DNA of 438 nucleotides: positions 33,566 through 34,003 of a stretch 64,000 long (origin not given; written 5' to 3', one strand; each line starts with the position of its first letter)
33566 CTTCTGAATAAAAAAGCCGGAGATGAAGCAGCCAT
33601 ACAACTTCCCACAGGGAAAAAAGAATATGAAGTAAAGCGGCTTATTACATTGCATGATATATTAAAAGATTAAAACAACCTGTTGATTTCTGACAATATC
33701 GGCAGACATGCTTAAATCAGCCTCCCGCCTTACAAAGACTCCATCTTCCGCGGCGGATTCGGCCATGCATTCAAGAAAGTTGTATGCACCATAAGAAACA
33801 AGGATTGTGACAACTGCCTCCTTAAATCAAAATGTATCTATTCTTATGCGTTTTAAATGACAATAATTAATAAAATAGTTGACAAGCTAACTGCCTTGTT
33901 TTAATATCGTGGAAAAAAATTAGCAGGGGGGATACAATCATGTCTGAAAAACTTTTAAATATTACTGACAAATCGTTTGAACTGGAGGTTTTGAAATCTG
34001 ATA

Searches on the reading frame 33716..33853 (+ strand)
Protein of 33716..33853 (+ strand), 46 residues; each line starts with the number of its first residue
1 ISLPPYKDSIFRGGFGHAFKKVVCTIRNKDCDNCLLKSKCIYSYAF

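Call 59: search_protein_families(library=pfam, proteins=[window:33716-33853:+], max_evalue=0.1)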
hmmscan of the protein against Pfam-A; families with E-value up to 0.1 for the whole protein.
seq(46 aa): 0 families

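Call 60: search_protein_families(library=padloc, proteins=[window:33716-33853:+], max_evalue=0.1)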
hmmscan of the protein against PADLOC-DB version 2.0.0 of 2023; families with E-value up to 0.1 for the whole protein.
seq(46 aa): 3 families
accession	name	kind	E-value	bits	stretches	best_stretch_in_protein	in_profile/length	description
PDLC01477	Cas6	-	6.7e-16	56.7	1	1-46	18-61/296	"CAS-I,CAS-II,CAS-III,CAS-IV,CAS-V,CAS-VI; crRNAmaturation"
PDLC01496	Cas6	-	2.6e-07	28.4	1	2-46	18-48/281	"CAS-I,CAS-II,CAS-III,CAS-IV,CAS-V,CAS-VI; crRNAmaturation"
PDLC01373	Cas6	-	9.1e-06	23.5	1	3-43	21-61/289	"CAS-I,CAS-II,CAS-III,CAS-IV,CAS-V,CAS-VI; crRNAmaturation"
